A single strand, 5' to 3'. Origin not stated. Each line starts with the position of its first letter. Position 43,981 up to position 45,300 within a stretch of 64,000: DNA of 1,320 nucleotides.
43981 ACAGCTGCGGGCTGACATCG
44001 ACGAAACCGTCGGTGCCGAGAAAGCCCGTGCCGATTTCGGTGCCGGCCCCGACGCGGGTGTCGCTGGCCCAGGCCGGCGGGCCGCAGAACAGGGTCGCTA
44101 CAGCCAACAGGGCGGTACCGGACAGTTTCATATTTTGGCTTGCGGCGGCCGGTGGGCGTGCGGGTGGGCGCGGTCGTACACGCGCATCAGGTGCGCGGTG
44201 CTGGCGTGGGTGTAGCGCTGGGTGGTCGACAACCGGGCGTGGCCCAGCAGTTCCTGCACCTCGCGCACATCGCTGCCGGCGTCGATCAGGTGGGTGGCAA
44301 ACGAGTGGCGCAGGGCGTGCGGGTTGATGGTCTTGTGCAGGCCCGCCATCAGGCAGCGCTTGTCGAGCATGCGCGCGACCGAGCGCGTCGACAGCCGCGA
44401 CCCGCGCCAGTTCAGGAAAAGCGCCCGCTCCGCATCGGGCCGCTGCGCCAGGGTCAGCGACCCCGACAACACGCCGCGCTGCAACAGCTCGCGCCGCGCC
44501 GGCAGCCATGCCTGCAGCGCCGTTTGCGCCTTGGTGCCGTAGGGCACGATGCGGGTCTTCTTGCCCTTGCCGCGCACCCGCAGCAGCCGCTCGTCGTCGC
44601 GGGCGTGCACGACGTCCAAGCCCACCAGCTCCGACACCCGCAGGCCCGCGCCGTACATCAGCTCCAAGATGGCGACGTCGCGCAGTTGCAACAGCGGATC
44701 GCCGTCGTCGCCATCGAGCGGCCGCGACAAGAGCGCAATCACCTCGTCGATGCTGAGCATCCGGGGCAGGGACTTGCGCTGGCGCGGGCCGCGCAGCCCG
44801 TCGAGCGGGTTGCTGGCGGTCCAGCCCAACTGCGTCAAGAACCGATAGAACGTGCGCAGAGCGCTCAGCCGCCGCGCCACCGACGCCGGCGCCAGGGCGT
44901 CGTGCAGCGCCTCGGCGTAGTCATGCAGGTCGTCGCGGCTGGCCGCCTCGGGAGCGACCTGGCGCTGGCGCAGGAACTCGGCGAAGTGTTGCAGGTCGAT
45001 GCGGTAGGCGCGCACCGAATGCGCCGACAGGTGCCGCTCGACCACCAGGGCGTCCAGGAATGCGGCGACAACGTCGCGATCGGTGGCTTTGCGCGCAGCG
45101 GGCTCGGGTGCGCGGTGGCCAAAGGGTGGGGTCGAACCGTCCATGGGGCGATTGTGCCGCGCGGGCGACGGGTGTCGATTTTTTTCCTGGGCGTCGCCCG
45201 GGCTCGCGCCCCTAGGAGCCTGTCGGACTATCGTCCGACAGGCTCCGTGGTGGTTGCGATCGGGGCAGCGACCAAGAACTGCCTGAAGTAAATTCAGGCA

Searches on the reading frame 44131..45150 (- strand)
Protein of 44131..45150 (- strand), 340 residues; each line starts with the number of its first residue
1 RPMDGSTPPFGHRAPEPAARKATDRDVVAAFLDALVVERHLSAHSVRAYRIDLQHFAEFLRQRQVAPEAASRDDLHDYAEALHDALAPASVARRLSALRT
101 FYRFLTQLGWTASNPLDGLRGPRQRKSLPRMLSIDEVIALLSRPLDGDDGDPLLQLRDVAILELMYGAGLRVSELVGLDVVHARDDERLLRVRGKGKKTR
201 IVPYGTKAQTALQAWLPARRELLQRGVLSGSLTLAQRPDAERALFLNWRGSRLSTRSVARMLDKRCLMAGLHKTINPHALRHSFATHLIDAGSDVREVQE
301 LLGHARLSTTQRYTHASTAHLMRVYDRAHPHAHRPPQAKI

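Call 22: search_protein_families(library=pfam, proteins=[window:44131-45150:-], max_evalue=0.001)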
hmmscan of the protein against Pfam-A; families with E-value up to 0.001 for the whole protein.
window:44131-45150:- (340 aa): 3 families
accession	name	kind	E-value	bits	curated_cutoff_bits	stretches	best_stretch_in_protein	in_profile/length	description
PF00589.27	Phage_integrase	-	1.1e-38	133.1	27.1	1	154-319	20-171/172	Phage integrase family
PF02899.23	Phage_int_SAM_1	-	2.2e-19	70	22.3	1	29-107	2-81/83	Phage integrase, N-terminal SAM-like domain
PF13495.12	Phage_int_SAM_4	-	6.5e-06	26.9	27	1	30-108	4-81/85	Phage integrase, N-terminal SAM-like domain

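Call 60: search_protein_families(library=ncbifam, proteins=[window:44131-45150:-], max_evalue=0.001)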
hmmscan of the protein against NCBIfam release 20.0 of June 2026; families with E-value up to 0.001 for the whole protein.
window:44131-45150:- (340 aa): 12 families
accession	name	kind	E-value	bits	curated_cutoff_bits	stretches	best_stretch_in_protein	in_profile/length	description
TIGR02224.1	recomb_XerC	equivalog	6.1e-95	318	335.15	1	30-333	2-294/295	tyrosine recombinase XerC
NF001399.0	PRK00283.1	subfamily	1.1e-88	297.4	279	1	23-332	4-299/300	tyrosine recombinase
TIGR02225.1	recomb_XerD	equivalog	1.7e-85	286.9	329.6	1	30-332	2-290/290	site-specific tyrosine recombinase XerD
NF040815.2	recomb_XerA_Arch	equivalog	3.7e-54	184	220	1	30-325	2-263/263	site-specific tyrosine recombinase/integron integrase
NF002331.0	PRK01287.1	subfamily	4.8e-47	160.7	371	1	16-334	18-330/365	site-specific tyrosine recombinase XerC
TIGR02249.1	integrase_gron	subfamily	3.7e-33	115.2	265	2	253-322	237-306/315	integron integrase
NF003462.0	PRK05084.1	equivalog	1.4e-27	96.4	267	1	157-324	196-352/360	tyrosine recombinase XerS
NF011946.0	PRK15417.1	equivalog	3.2e-17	62.7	435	1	258-317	257-316/337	integron integrase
NF007371.0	PRK09871.1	subfamily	7.7e-16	58.2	222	1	130-328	5-186/198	tyrosine-type DNA invertase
NF007370.0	PRK09870.1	subfamily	2.3e-11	43.7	221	1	240-330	103-193/200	tyrosine-type DNA invertase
NF040693.1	recomb_GmtY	equivalog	6.8e-08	32.2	340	0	275-320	391-436/441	gamma-mobile-trio recombinase GmtY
NF002685.0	PRK02436.1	equivalog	6.2e-07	29.5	178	1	32-107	5-73/245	site-specific tyrosine recombinase XerD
